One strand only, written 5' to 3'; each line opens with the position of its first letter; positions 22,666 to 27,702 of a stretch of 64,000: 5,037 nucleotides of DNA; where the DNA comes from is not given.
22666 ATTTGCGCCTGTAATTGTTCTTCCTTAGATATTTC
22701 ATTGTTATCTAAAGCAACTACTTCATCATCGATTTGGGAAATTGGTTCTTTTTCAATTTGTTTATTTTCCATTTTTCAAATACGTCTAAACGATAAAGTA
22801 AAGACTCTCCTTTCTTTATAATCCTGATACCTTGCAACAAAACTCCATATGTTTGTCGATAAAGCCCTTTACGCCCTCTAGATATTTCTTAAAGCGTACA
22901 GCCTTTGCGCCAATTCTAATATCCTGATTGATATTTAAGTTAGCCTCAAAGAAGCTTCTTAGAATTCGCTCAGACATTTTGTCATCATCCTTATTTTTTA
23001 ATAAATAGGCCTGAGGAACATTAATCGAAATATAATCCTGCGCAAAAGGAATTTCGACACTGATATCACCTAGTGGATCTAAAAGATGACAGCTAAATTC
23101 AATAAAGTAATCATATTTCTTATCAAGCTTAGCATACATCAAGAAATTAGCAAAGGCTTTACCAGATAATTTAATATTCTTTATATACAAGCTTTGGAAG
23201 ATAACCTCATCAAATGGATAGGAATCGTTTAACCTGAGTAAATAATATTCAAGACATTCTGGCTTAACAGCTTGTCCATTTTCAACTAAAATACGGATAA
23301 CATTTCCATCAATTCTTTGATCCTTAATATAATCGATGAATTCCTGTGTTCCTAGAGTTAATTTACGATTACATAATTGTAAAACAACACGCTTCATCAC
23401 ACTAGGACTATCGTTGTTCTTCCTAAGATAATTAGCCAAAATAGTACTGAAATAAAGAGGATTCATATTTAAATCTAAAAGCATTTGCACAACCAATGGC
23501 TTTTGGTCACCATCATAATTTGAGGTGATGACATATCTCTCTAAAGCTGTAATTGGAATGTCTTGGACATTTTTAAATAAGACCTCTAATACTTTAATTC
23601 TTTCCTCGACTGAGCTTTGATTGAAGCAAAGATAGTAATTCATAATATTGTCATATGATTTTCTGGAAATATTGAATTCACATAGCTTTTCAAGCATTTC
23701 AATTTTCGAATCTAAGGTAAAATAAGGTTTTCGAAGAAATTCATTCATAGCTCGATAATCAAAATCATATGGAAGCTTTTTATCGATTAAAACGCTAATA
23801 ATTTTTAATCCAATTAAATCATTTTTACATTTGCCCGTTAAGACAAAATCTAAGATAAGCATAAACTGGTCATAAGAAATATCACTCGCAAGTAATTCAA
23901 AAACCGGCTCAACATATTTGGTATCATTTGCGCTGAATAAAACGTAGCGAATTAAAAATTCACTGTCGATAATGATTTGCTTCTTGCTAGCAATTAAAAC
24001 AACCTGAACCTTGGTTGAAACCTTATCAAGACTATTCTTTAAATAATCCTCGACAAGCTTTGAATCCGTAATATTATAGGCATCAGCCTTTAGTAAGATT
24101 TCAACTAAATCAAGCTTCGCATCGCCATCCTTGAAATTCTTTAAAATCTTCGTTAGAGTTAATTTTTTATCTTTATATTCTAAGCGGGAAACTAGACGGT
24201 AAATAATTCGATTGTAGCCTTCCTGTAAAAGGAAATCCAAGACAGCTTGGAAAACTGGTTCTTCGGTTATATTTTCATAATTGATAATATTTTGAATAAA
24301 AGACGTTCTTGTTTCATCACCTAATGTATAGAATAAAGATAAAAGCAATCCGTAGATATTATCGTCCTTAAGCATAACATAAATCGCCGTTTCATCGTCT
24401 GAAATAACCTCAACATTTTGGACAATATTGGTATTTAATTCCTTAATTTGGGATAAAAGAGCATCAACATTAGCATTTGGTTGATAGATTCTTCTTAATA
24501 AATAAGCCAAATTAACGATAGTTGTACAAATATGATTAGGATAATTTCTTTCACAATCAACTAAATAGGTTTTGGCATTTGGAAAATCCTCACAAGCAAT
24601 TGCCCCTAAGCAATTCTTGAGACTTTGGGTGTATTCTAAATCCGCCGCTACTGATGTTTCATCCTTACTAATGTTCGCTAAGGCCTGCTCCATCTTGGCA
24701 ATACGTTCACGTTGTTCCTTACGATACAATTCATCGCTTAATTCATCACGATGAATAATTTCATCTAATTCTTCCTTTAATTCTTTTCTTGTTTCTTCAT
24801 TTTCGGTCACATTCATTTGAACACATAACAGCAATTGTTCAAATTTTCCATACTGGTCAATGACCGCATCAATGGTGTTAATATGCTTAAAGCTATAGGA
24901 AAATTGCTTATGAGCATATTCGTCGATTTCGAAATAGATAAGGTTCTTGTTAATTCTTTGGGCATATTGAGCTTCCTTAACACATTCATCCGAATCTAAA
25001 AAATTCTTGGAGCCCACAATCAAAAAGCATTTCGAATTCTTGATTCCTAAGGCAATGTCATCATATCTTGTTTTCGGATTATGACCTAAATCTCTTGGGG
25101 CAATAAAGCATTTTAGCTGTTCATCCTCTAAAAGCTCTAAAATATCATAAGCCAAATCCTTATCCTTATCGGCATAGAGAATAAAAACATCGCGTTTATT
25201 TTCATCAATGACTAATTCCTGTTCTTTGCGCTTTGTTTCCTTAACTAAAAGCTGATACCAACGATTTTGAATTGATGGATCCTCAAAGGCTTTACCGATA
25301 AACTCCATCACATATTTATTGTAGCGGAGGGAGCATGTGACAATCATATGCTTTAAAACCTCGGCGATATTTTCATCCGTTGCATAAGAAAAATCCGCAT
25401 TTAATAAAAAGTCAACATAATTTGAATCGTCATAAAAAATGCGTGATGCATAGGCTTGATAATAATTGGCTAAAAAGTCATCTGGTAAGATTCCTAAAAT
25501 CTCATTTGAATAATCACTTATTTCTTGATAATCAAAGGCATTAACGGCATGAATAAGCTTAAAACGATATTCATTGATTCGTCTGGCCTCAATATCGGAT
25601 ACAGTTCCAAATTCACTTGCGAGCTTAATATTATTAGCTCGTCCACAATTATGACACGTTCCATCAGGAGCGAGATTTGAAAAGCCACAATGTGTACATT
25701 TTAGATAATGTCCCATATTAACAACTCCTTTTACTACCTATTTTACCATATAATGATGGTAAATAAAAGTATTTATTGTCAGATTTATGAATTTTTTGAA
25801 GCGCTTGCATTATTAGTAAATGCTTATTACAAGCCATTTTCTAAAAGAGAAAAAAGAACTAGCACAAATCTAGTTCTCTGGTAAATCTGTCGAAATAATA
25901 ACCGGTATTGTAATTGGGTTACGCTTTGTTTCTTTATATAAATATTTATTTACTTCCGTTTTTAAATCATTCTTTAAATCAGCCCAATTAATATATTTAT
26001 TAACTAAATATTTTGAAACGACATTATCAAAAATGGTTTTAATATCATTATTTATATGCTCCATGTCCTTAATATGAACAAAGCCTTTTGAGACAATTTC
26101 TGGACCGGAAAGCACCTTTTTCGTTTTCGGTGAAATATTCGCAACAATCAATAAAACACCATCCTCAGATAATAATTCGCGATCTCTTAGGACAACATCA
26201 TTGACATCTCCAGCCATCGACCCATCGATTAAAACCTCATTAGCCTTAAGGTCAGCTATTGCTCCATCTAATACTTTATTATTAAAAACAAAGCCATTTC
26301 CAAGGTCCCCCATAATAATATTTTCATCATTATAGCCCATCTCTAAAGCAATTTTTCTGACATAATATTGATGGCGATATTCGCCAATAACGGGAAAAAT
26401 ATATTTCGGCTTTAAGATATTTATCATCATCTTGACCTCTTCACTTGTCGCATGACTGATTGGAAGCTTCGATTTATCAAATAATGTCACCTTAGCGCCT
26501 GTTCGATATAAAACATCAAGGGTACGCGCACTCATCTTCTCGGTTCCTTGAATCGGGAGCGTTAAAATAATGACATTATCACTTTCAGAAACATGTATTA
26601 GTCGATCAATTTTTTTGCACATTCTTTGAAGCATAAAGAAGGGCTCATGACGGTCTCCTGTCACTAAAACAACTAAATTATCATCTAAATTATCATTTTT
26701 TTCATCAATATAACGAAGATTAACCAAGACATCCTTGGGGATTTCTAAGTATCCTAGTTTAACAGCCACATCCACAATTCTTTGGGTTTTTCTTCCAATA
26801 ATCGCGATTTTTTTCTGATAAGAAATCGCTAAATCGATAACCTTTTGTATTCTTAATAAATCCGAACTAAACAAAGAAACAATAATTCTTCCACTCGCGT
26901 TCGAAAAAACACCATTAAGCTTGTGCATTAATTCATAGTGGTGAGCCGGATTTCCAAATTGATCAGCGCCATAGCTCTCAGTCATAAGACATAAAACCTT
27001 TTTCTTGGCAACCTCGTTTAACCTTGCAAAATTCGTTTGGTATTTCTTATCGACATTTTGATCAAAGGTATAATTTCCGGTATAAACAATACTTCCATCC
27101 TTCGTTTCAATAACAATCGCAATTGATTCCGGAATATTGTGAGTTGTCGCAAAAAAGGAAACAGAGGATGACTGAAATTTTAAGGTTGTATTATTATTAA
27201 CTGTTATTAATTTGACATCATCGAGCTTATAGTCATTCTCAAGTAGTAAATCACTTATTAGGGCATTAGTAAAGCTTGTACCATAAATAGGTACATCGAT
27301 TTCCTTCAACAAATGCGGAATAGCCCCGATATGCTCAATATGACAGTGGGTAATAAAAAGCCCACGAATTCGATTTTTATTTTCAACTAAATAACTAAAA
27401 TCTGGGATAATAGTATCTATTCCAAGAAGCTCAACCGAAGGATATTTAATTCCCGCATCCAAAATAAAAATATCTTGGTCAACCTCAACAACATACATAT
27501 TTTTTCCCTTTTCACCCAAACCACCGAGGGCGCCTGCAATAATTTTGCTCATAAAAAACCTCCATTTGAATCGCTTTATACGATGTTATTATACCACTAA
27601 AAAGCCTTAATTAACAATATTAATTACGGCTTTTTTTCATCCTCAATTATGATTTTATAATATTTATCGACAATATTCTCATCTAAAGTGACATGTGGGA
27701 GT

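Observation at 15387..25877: Seven-gene operon: Zn-ribbon/TIR protein, three paralogous coiled-coil 2-TM proteins, two small proteins and a Ycf46-like AAA+ ATPase - candidate undescribed conflict/defence system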

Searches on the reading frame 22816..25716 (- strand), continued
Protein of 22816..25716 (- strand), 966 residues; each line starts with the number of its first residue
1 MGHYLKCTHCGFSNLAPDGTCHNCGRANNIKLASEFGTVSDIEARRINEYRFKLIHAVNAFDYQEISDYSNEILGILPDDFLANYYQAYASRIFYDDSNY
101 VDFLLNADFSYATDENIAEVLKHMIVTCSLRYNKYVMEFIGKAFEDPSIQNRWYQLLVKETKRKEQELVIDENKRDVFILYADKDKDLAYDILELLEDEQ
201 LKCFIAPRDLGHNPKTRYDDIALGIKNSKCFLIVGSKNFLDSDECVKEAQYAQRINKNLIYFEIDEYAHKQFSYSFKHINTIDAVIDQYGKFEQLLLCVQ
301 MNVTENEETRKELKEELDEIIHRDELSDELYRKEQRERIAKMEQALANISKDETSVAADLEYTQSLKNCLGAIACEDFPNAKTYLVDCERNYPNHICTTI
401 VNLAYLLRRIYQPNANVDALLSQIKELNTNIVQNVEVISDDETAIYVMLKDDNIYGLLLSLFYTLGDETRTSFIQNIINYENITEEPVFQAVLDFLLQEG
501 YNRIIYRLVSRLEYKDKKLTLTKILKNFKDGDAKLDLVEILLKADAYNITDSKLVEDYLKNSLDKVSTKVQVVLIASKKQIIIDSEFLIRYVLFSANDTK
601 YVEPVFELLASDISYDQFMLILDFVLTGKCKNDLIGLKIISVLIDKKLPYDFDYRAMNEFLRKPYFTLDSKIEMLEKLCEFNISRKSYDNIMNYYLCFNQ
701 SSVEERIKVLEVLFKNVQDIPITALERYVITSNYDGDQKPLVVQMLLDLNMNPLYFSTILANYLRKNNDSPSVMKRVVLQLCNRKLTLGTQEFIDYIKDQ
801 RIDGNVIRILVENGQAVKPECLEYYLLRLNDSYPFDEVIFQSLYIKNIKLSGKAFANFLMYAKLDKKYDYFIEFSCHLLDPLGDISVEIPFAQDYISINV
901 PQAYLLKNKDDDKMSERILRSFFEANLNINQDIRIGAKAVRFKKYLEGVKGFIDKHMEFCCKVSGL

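Call 99: find_encoding_contigs(protein=P0327, flank=10000, max_places=2)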
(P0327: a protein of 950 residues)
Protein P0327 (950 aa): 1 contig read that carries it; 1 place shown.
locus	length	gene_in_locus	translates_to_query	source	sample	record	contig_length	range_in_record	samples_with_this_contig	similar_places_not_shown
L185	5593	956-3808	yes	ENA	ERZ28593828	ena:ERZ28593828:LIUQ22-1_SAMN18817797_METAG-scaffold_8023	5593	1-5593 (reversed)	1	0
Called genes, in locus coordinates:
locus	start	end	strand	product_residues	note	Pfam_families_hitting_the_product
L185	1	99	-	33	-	?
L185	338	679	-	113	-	PF12844:HTH_19 (weak), PF01381:HTH_3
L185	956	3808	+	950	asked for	PF13676:TIR_2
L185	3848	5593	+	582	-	?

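Call 100: find_encoding_contigs(protein=P0317, flank=10000, max_places=2)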
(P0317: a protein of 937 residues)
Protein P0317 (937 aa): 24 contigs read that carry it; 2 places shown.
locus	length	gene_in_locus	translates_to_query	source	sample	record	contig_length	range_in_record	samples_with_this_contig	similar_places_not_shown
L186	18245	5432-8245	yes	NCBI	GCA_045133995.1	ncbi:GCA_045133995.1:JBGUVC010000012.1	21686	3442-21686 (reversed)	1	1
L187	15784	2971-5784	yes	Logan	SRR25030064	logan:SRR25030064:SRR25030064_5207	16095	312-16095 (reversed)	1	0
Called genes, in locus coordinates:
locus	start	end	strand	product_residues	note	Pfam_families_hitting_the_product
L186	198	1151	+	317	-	PF03547:Mem_trans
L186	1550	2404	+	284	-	PF19789:DUF6273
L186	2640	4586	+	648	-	PF07282:Cas12f1-like_TNB (faint), PF12773:DZR (faint), PF13421:Band_7_1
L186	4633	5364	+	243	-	-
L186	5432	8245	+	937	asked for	PF13676:TIR_2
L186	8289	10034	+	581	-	-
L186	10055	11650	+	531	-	-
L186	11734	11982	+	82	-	-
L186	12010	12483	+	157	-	-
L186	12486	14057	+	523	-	PF00004:AAA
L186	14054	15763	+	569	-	-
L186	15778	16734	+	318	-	PF10571:UPF0547 (faint), PF12773:DZR, PF13240:Zn_Ribbon_1 (weak), PF13248:Zn_ribbon_3 (faint), PF17032:Zn_ribbon_15 (faint), PF18912:DZR_2 (faint), PF24460:DUF7575 (faint)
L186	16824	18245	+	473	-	PF13240:Zn_Ribbon_1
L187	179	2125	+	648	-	PF07282:Cas12f1-like_TNB (faint), PF12773:DZR (faint), PF13421:Band_7_1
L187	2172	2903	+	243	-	-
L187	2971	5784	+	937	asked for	PF13676:TIR_2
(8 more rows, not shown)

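Call 101: find_encoding_contigs(protein=P0322, flank=10000, max_places=2)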
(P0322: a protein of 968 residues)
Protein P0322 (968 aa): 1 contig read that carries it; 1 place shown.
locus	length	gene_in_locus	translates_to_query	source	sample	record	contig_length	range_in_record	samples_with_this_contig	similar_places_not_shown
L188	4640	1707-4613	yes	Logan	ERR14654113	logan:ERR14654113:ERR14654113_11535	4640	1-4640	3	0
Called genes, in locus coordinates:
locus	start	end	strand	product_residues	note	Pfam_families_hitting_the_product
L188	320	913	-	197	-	-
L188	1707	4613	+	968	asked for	PF01582:TIR (faint), PF13676:TIR_2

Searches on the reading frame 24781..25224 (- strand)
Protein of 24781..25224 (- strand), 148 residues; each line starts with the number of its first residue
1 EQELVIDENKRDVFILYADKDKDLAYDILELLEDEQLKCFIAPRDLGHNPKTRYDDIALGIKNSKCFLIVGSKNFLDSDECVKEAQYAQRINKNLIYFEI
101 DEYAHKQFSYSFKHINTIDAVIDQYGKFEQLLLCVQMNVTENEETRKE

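Call 51: search_solved_structures(query=window:24781-25224:-, max_evalue=10, show_alignments=5)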
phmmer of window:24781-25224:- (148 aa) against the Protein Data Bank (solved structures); distinct sequences matched with E-value up to 10: 13.
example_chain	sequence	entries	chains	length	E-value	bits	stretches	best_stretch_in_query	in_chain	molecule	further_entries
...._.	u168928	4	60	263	0.084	16.2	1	13-92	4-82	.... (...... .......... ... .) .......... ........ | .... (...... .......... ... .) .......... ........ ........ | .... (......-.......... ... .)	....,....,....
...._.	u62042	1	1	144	0.15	15.4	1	10-94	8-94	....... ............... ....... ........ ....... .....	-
4dom_A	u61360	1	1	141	0.18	15.2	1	10-94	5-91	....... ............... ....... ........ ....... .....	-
8w8m_D2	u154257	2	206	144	0.19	15.1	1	10-94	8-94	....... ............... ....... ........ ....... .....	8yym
2z5v_A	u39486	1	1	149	0.19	15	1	10-94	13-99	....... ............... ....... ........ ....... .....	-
7beq_A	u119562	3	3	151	0.22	14.9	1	10-94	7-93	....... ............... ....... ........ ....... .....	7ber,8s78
7l6w_A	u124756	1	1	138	0.23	14.8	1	11-94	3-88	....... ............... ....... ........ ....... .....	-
2js7_A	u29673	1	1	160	0.24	14.8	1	10-94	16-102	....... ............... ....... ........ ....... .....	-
7ylf_A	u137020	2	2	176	0.32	14.4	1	8-90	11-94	Toll-like receptor 15 | Toll-like receptor 2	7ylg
6wax_A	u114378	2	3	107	0.42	14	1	78-130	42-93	Ras GTPase-activating protein 1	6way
4w8h_A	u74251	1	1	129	0.9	12.9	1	11-87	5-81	Toll-receptor-related 2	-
4w8g_A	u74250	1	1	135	1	12.7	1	11-87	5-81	Toll-receptor-related 2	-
2gsb_A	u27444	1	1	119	1.8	11.9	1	84-130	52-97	Ras GTPase-activating protein 1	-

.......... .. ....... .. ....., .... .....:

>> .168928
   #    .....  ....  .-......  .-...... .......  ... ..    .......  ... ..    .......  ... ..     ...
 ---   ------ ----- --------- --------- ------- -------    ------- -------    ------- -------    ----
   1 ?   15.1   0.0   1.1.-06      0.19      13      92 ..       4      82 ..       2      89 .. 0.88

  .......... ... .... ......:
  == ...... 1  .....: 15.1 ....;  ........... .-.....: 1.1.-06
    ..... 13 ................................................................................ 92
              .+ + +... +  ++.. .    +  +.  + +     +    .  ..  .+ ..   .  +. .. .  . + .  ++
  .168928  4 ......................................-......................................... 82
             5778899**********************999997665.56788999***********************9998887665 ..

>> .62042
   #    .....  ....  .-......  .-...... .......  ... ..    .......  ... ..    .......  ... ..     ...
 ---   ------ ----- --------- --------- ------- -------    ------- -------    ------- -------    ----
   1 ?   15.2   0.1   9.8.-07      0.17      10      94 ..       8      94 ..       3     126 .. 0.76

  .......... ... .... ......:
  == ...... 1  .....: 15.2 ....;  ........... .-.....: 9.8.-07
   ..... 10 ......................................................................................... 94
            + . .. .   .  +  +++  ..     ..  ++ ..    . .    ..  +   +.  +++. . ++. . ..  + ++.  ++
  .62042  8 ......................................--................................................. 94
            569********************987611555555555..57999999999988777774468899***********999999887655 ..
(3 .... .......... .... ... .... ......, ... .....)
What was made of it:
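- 24829..25188 (-): Gene 1 TIR domain (aa 177-296); the putative catalytic Glu is E248. E248 aligns with the Glu of the Cat1 WCxxEL motif (call 51, a weak alignment).
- On Catalytic (NADase) TIR domains: E248 aligns with the Cat1 Glu, but the alignment is weak (E 0.084, call 51).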

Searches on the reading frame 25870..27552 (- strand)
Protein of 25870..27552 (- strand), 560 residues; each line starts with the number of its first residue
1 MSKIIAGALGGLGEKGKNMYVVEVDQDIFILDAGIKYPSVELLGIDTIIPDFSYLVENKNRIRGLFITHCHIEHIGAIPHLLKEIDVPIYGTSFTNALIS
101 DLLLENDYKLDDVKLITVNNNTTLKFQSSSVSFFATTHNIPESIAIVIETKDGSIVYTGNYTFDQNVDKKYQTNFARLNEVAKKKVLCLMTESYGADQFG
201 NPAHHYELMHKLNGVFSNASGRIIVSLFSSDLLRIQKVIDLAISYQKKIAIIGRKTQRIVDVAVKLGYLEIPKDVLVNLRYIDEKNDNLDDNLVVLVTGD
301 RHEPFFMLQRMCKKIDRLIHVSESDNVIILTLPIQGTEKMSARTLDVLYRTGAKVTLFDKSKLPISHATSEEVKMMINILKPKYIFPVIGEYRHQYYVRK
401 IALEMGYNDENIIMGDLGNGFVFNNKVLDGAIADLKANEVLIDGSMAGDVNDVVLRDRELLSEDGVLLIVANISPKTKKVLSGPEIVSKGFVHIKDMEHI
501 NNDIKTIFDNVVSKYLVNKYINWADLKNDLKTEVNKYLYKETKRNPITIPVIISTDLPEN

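Call 41: list_cluster_members(proteins=[window:25870-27552:-, P0124, window:13329-15002:-])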
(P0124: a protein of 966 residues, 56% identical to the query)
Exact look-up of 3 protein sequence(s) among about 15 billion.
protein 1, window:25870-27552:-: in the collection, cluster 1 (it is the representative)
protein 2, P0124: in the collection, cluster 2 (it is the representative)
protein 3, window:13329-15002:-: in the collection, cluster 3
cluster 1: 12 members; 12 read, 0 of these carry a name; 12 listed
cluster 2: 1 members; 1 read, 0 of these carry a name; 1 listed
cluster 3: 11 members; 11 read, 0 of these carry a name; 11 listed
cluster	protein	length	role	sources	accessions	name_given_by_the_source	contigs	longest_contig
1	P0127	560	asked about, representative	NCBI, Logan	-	-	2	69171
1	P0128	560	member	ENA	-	-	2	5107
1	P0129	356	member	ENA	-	-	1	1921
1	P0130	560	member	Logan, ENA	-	-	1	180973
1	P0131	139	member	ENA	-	-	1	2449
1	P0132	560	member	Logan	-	-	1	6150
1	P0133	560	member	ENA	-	-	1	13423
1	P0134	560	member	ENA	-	-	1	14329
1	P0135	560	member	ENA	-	-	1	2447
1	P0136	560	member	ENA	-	-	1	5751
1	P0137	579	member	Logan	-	-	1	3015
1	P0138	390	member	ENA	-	-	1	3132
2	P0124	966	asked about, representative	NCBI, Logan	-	-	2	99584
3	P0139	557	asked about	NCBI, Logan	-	-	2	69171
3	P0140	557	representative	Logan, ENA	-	-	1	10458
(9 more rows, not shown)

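Call 61: find_related_loci(query=window:25870-27552:-, collection=metagenome_contigs, flank=10000)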
Query window:25870-27552:- (560 aa) in metagenome_contigs; peptide patterns used: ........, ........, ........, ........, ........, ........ (x = any residue, [..] = any of these).
48 stretches matched a pattern; 7 encode a relative of the query (tblastn E <= 1e-3); 7 distinct loci.
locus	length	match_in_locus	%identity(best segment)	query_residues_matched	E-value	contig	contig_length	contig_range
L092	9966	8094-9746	52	2-552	0e+0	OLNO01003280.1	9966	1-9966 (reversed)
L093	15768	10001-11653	52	2-552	0e+0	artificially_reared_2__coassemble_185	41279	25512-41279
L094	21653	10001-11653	52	2-552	0e+0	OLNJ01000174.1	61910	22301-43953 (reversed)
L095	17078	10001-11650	51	3-552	0e+0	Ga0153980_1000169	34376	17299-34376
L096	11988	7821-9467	51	3-552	0e+0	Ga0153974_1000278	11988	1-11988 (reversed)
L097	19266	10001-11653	52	2-552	0e+0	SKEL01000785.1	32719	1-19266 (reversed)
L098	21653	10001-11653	52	2-552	0e+0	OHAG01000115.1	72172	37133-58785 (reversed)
